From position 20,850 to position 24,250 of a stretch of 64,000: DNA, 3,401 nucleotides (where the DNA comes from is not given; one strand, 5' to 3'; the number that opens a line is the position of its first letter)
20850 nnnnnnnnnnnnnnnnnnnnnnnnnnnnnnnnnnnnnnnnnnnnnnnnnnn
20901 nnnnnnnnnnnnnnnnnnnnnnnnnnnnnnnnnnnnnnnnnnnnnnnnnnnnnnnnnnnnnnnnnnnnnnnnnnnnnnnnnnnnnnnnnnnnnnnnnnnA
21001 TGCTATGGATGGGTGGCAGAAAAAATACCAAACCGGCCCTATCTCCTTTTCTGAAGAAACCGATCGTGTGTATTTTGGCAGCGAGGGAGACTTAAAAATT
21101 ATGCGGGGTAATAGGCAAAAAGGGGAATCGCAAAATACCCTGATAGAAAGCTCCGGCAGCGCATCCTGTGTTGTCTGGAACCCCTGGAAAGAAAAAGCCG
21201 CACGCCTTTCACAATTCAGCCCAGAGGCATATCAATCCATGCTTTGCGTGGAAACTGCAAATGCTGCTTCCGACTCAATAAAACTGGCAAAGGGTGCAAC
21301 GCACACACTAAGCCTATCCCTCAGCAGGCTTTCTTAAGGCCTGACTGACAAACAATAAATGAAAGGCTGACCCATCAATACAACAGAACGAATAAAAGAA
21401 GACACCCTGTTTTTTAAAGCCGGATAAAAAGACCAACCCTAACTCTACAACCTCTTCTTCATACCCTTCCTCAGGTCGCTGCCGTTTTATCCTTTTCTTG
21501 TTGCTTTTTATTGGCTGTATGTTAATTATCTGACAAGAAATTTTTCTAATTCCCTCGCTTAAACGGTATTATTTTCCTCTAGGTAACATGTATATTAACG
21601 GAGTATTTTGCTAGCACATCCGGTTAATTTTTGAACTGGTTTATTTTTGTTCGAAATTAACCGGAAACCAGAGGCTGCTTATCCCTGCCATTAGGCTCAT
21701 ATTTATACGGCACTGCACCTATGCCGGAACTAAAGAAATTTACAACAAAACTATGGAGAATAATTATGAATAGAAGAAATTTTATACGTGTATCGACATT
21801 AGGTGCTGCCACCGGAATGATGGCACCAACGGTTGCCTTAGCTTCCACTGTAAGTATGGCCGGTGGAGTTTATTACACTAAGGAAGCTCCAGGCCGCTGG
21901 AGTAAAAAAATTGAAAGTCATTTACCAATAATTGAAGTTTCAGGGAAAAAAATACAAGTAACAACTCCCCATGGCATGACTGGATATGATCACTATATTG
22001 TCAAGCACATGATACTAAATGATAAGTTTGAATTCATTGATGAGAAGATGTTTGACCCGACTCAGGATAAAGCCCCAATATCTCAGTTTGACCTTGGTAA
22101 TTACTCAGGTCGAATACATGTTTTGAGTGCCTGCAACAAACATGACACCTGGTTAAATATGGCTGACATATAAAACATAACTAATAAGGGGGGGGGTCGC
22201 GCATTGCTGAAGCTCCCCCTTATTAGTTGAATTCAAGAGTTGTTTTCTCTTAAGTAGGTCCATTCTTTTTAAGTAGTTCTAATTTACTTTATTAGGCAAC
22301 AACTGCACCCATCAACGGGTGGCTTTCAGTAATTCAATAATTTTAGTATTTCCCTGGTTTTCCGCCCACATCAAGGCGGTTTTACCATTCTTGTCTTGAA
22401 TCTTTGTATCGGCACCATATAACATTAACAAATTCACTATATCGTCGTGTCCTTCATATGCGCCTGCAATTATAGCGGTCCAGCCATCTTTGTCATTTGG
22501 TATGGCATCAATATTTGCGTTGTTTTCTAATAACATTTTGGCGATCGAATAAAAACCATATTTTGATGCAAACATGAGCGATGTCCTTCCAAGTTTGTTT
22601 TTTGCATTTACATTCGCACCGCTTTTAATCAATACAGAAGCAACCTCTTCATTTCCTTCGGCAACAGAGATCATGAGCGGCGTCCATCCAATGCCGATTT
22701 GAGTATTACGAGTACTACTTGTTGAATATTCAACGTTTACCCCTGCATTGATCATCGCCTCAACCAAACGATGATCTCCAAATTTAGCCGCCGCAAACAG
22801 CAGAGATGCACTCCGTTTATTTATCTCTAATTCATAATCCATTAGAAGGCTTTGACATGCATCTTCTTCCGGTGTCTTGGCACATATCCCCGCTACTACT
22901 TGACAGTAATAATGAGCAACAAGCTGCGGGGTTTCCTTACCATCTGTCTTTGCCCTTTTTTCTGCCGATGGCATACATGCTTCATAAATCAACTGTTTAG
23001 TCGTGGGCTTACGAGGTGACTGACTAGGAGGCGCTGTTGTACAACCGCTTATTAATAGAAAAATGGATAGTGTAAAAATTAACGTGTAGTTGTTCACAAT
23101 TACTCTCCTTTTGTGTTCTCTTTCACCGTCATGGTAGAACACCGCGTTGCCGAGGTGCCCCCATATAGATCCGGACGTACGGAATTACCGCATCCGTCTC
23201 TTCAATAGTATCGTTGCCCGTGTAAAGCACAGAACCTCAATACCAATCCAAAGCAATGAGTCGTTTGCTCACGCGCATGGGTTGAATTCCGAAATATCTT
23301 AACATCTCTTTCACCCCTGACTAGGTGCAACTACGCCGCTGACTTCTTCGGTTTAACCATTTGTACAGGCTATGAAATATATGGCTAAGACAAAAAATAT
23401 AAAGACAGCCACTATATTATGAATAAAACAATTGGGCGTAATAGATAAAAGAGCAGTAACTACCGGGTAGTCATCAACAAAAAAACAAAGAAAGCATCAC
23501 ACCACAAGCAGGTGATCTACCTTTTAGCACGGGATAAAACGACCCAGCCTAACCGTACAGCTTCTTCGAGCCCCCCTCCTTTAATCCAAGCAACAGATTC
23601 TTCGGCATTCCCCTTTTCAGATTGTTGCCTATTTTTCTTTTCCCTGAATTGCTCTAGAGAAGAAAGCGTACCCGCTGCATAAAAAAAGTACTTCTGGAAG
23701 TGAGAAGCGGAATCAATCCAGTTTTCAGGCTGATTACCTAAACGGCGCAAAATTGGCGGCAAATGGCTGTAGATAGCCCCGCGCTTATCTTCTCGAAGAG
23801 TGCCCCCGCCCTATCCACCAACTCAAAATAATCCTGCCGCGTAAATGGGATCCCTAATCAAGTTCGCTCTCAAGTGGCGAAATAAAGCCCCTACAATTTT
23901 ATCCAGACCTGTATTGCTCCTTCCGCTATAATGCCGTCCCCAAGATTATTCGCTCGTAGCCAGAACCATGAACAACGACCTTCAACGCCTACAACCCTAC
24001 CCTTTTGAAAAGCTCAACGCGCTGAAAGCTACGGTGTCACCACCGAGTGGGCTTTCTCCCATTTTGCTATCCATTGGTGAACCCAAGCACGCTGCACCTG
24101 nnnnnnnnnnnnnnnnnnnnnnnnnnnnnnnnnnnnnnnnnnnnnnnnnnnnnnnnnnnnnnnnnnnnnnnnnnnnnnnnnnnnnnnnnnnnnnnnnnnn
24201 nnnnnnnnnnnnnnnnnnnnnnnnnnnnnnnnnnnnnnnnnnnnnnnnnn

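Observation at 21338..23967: Small A/T-rich islet bounded by imperfect direct repeats between yeaD-like and dapC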

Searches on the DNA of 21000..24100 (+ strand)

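Call 52: search_rna_families(source=window, start=21000, end=24100, threshold=evalue, max_evalue=1, show_alignments=3)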
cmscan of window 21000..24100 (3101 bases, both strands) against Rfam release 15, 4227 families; matches with E-value up to 1: 0.
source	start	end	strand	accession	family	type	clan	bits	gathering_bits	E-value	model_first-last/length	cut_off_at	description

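Call 83: search_dna_similar(query=window:21338-23967:+, collection=plasmids, mode=distant, max_evalue=0.00001, max_rows=10)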
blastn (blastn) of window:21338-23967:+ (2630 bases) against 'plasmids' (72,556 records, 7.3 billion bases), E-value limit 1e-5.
Records with a match: 2; places in all: 2; records where one place covers at least 80% of the query: 0.
Best place of each record, by identity: 60-80% 2.
By first word of the organism name: Catenovulum 2.
By predicted mobility (MOB-suite, as given by PLSDB): non-mobilizable 2.
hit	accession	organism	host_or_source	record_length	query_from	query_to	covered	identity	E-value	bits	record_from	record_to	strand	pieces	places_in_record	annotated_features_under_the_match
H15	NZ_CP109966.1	Catenovulum adriaticum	algae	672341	1790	2028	9%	70.2%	1e-23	120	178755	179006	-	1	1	group II intron maturase-specific domain-containing protein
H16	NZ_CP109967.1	Catenovulum adriaticum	algae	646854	1790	1974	7%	79.1%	1e-35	159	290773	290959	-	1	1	none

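Call 84: search_dna_similar(query=window:21338-23967:+, collection=phages, mode=distant, max_evalue=0.00001, max_rows=10)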
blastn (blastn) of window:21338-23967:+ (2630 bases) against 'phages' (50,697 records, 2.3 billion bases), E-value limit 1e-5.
No match.

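Call 85: get_annotated_region(hit=H15, flank=3000)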
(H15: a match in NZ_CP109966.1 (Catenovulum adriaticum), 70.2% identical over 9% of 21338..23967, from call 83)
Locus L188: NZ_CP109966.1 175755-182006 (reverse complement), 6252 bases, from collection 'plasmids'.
description: Catenovulum adriaticum strain TS8 plasmid pCadTS8_1, complete sequence
organism: Catenovulum adriaticum (NCBI taxid 2984846)
taxonomy: Bacteria; Pseudomonadota; Gammaproteobacteria; Alteromonadales; Alteromonadaceae; Catenovulum; Catenovulum adriaticum
host: -; source: algae; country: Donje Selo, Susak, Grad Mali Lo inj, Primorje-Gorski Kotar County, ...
typing (MOB-suite, as given by PLSDB): non-mobilizable
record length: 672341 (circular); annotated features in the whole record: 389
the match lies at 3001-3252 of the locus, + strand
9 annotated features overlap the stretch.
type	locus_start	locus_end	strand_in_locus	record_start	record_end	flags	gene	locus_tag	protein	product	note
CDS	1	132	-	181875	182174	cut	-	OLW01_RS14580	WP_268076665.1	type II toxin-antitoxin system RelE/ParE family toxin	GO:0030541 - plasmid partitioning [Evidence IEA]; GO:0051290 - protein heterotetramerization [Evidence IEA]; GO:0009432 ...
CDS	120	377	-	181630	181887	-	-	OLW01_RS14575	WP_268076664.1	type II toxin-antitoxin system Phd/YefM family antitoxin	-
CDS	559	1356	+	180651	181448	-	-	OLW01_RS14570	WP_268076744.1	IS30 family transposase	-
CDS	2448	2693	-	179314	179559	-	-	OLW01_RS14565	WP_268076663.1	CopG family transcriptional regulator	-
CDS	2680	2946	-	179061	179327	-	-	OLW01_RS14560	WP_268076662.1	BrnT family toxin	-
CDS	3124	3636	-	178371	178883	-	-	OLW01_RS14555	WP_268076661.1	group II intron maturase-specific domain-containing protein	-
CDS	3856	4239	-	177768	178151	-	-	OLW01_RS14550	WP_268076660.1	hypothetical protein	-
CDS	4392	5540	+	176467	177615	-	-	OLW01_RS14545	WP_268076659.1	transposase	-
CDS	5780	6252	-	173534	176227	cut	-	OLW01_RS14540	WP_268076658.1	PQQ-dependent sugar dehydrogenase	-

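Call 86: get_annotated_region(hit=H16, flank=3000)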
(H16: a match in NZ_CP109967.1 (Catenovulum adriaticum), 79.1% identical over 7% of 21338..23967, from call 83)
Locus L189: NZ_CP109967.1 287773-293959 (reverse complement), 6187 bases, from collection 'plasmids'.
description: Catenovulum adriaticum strain TS8 plasmid pCadTS8_2, complete sequence
organism: Catenovulum adriaticum (NCBI taxid 2984846)
taxonomy: Bacteria; Pseudomonadota; Gammaproteobacteria; Alteromonadales; Alteromonadaceae; Catenovulum; Catenovulum adriaticum
host: -; source: algae; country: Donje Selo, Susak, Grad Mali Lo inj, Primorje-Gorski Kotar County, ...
typing (MOB-suite, as given by PLSDB): non-mobilizable
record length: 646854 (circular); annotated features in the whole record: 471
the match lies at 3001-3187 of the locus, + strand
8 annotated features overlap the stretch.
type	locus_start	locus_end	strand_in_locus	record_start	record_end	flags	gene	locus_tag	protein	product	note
CDS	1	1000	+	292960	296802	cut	-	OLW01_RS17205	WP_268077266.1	cellulose biosynthesis protein BcsC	GO:0030244 - cellulose biosynthetic process [Evidence IEA]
CDS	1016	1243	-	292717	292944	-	-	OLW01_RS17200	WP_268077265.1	ChaB family protein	-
CDS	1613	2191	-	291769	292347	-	-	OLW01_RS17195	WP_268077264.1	HD domain-containing protein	-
CDS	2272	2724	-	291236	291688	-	-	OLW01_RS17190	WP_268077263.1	hypothetical protein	-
CDS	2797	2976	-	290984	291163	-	-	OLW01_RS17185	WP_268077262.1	antitermination protein NusB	-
CDS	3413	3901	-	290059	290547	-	-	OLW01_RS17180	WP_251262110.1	hypothetical protein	-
CDS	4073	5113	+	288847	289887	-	-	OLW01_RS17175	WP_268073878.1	IS110 family transposase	-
CDS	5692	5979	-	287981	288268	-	-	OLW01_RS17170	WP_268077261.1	hypothetical protein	-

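Call 88: search_rna_families(source=window, start=23090, end=23400, threshold=evalue, max_evalue=10, show_alignments=2)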
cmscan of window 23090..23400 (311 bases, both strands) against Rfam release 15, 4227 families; matches with E-value up to 10: 0.
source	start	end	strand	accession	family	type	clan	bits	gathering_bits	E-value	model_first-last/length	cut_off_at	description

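Call 89: search_rna_families(source=L189, start=2900, end=3300, threshold=evalue, max_evalue=10, show_alignments=1)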
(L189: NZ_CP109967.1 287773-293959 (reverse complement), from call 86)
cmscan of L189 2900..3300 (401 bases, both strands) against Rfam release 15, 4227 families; matches with E-value up to 10: 6.
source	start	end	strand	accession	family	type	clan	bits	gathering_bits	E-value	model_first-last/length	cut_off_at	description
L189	3002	3076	-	RF00029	Intron_gpII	Intron;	-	41.9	40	4.7e-07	1-77/77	no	Group II catalytic intron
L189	3038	3077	-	RF04357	Plastid-ndhA-ndhB-2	Intron;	CL00155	26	53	0.0011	1-41/41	no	Plastid-ndhA-ndhB-2 group II-D5 intron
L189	3126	3205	-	RF02379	csRNA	Gene; sRNA;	-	17.7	57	8.4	1-93/93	no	Cia-dependent small RNA csRNA1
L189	3038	3082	-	RF04336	Plastid-petD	Intron;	-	14.1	65.5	3.8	1-47/47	no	Plastid-petD group II-D5 intron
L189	3140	3224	+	RF02510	PYLIS_3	Cis-reg;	-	13.6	38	1.9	1-100/100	no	Pyrrolysine insertion sequence mttB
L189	2900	2915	+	RF02940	COG3860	Cis-reg;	-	13.2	42.5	1.5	39-54/54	5'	COG3860 RNA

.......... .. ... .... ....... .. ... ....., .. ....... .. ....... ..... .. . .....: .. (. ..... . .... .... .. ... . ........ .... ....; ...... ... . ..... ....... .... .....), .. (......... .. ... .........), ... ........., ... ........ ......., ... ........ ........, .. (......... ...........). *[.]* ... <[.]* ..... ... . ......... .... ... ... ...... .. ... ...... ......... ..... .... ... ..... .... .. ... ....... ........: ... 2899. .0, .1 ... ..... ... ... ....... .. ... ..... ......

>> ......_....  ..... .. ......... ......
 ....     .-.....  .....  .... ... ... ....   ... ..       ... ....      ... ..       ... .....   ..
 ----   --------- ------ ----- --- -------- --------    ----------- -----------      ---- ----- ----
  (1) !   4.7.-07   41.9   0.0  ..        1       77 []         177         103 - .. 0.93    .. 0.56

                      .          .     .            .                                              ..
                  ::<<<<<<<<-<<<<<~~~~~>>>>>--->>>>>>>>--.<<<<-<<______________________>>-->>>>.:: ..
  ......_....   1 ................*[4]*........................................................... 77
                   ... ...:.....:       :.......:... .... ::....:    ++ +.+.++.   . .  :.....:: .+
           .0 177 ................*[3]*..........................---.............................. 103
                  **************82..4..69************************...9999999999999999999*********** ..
